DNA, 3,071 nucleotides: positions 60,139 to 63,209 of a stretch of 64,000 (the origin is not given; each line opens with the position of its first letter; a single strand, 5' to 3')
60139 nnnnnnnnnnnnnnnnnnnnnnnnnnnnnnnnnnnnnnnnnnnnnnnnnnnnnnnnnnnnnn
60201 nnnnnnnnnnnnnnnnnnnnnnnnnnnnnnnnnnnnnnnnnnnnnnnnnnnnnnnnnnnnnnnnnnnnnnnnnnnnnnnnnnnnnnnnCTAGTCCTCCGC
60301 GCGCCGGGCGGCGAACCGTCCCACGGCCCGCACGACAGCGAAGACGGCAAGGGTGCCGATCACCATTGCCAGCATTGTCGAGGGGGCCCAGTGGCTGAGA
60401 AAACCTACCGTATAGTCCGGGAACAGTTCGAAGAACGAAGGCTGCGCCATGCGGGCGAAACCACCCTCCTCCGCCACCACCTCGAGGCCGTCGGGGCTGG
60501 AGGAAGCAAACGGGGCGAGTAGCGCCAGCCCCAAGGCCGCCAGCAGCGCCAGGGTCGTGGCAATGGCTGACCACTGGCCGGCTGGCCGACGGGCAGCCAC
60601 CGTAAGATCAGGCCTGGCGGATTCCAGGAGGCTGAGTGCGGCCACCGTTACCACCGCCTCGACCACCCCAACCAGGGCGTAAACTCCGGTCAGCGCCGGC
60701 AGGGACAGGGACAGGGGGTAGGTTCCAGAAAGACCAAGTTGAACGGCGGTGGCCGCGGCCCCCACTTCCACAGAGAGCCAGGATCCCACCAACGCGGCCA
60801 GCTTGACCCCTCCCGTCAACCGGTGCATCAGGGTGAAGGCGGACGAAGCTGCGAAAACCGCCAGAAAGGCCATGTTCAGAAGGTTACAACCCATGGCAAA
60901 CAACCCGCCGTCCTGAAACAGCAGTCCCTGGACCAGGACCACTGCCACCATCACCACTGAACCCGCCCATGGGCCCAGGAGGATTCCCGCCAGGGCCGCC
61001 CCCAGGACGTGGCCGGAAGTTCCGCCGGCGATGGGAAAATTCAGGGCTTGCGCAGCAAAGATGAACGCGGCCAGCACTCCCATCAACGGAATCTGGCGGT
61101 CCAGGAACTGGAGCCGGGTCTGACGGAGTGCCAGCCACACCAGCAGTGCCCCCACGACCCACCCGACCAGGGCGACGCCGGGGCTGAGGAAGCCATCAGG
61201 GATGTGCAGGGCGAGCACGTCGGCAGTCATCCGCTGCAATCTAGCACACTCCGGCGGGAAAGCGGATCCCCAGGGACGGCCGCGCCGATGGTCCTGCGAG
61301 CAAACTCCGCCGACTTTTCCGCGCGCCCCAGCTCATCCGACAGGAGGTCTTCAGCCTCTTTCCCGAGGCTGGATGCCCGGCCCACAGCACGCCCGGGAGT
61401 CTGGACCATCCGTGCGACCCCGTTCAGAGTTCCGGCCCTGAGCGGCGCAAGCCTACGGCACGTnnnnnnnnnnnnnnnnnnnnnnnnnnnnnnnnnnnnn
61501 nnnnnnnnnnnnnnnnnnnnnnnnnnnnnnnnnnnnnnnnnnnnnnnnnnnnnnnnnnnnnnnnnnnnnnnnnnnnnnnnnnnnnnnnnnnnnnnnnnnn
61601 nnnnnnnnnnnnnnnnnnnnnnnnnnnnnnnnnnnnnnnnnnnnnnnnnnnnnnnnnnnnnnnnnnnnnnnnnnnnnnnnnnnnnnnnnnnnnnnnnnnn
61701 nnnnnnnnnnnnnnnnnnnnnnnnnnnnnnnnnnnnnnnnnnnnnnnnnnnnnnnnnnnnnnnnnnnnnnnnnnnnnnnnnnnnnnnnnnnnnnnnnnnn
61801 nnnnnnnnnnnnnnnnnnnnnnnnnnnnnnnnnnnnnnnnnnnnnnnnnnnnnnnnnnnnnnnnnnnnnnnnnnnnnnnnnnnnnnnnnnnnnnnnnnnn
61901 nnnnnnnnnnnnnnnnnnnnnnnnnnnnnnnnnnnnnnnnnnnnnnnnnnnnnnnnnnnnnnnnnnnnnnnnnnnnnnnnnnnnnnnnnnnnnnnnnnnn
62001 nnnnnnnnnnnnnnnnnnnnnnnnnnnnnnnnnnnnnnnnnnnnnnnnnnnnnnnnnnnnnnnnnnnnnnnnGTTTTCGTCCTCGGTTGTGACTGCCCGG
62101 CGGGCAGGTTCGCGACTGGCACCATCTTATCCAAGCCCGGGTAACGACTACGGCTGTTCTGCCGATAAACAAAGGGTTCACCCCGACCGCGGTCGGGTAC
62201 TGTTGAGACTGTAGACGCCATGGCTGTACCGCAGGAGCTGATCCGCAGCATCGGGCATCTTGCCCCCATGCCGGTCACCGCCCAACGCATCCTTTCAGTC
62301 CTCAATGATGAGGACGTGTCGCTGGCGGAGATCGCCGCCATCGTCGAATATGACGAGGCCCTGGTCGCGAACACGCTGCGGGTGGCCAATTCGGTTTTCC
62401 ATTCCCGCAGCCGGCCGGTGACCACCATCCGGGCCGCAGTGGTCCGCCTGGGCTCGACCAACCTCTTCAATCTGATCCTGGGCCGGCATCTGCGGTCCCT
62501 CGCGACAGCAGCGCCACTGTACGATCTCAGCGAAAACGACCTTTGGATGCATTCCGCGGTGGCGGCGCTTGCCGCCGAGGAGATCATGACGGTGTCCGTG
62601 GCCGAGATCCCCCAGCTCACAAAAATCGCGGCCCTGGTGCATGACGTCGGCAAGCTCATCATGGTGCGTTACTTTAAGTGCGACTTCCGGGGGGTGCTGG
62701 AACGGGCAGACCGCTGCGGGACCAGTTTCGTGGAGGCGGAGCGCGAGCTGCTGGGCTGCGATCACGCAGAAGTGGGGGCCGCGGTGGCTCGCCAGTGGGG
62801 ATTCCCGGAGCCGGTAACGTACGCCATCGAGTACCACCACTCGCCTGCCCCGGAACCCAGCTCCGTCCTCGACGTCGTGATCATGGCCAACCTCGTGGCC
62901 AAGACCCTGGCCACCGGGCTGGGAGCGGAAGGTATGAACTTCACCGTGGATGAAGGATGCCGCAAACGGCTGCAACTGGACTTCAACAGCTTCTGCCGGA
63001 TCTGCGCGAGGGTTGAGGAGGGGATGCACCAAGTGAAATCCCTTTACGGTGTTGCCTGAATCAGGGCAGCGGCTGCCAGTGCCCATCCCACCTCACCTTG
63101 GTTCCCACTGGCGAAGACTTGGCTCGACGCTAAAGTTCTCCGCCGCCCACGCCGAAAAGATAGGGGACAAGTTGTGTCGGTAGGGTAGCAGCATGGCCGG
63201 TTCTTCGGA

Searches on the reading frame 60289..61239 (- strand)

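Call 76: search_protein_families(library=pfam, proteins=[window:60289-61239:-], max_evalue=0.0001)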
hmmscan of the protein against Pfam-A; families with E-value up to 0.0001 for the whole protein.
window:60289-61239:- (316 aa): 2 families
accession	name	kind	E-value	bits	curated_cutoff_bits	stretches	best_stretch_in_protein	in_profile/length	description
PF01891.21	CbiM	-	1.8e-57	194.9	23.1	1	12-212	1-205/205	Cobalt uptake substrate-specific transmembrane region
PF13190.11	PDGLE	-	9.4e-11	41.9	27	1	229-310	6-100/102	PDGLE domain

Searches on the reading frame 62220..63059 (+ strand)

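Call 76: search_protein_families(library=pfam, proteins=[window:62220-63059:+], max_evalue=0.0001)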
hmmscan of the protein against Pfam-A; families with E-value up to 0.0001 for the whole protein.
window:62220-63059:+ (279 aa): 2 families
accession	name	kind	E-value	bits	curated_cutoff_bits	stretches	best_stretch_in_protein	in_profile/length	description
PF08668.18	HDOD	-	5.3e-49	166.8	22.9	1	14-209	1-196/196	HDOD domain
PF01966.28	HD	-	3.2e-07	31.1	22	1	126-219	20-105/116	HD domain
